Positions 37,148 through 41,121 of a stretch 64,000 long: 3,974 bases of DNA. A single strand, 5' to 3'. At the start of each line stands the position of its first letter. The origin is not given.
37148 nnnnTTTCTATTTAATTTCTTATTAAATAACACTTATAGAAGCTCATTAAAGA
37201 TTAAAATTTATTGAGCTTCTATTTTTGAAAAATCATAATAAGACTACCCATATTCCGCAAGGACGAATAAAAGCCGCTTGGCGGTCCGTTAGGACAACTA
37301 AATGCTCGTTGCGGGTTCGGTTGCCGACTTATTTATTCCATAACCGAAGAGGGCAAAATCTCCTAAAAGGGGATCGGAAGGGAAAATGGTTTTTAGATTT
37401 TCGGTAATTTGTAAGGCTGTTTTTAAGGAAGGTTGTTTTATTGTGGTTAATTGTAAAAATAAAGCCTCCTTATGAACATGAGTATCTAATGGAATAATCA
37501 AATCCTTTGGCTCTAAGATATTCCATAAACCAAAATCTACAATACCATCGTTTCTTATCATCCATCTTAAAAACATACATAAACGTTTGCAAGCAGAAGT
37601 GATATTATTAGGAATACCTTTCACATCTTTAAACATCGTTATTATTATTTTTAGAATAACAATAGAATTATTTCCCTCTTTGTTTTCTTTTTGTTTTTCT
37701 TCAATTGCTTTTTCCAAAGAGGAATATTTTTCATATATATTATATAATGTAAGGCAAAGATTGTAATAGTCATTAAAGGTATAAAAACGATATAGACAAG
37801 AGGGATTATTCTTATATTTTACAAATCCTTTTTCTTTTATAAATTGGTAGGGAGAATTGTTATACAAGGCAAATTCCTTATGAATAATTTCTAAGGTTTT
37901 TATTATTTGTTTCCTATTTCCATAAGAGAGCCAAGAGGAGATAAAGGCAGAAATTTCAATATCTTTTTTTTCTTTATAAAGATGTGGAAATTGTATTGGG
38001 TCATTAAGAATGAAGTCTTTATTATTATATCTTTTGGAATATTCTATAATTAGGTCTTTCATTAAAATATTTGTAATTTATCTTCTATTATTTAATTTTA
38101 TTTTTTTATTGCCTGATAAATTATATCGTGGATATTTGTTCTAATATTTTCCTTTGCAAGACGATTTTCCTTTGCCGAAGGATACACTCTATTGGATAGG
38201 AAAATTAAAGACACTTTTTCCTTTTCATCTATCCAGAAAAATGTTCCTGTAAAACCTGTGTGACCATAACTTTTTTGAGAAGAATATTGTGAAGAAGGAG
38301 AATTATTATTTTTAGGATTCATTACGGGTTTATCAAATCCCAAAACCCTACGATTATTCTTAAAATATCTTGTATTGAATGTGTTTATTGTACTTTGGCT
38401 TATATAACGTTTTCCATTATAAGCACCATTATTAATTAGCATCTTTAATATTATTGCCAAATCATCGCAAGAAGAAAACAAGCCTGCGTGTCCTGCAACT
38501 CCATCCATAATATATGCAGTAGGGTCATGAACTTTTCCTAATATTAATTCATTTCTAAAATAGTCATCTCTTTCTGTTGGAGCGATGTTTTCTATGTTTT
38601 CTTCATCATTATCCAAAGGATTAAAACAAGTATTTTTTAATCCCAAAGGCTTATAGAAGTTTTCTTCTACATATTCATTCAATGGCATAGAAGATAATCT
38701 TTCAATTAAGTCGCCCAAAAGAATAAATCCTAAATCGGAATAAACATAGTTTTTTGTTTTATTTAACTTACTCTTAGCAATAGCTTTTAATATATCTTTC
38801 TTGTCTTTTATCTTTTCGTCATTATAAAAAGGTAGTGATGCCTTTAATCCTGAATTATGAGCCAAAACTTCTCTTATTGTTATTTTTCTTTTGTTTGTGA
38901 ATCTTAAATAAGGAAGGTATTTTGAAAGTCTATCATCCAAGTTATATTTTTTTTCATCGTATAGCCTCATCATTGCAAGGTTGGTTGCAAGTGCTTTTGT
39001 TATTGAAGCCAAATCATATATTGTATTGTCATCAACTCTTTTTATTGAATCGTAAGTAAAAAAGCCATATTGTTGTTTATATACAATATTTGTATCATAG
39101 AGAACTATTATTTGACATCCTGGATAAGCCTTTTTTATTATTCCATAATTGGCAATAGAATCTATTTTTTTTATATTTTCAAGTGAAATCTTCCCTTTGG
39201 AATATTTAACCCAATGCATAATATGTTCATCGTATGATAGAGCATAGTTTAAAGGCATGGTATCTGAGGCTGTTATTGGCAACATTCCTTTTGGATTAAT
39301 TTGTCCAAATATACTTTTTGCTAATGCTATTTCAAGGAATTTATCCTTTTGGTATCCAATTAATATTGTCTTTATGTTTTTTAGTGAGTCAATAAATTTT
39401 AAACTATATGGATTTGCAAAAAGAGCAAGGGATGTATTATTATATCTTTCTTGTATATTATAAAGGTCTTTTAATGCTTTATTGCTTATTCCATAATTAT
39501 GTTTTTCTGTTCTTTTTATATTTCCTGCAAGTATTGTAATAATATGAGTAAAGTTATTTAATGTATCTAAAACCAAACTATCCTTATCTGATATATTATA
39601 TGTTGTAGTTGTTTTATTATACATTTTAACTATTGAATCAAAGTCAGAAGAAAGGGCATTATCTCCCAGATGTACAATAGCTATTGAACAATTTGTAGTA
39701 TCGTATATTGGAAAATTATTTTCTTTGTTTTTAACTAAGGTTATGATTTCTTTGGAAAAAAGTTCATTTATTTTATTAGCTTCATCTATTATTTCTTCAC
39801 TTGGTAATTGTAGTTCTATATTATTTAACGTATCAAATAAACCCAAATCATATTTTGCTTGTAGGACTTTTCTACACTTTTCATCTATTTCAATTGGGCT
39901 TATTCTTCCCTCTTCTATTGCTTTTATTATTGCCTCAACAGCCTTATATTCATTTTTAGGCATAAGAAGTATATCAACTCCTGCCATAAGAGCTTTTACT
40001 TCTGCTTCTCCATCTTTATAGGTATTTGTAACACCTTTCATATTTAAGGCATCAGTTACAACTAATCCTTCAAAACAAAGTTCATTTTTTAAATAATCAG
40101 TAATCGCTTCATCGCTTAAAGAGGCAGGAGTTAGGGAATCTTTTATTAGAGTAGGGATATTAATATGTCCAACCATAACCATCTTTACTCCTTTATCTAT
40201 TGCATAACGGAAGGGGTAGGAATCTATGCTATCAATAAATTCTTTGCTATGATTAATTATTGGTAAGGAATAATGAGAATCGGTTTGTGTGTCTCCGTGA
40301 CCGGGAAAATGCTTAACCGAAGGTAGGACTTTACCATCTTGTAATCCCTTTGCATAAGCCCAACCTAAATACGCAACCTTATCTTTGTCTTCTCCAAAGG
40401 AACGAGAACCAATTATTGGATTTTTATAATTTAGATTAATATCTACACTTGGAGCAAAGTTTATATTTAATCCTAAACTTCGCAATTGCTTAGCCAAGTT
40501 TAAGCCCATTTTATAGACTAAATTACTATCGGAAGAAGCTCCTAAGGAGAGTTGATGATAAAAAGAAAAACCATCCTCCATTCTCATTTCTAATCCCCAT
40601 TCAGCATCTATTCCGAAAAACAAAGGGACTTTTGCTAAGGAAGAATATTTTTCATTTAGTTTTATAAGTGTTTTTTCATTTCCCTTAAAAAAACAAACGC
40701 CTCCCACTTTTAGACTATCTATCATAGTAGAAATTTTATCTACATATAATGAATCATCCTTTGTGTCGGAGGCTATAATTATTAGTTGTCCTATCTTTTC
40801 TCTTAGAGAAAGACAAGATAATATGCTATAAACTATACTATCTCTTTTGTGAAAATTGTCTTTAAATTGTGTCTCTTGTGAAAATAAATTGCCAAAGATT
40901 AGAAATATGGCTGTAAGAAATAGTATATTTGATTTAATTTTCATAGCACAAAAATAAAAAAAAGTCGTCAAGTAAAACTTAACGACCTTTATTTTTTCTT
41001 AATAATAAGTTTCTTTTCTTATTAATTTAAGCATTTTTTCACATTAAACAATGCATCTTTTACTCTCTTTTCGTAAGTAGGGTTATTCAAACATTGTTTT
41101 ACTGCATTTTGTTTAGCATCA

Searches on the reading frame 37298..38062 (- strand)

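Call 46: search_protein_families(library=pfam, proteins=[window:37298-38062:-], max_evalue=0.001)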
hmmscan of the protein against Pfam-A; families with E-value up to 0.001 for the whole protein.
window:37298-38062:- (254 aa): 1 family
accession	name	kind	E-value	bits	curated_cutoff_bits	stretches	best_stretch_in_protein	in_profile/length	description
PF09674.15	DUF2400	-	1e-67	229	25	1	21-243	1-224/225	Protein of unknown function (DUF2400)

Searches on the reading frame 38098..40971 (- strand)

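Call 54: search_protein_families(library=pfam, proteins=[window:38098-40971:-], max_evalue=0.00001)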
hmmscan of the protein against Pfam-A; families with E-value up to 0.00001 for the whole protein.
window:38098-40971:- (957 aa): 2 families
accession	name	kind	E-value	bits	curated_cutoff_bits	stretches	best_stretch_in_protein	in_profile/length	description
PF00933.27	Glyco_hydro_3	-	5e-80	269.7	27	1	56-371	2-315/316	Glycosyl hydrolase family 3 N terminal domain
PF00144.29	Beta-lactamase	-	1.6e-55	189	27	1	614-937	12-321/329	Beta-lactamase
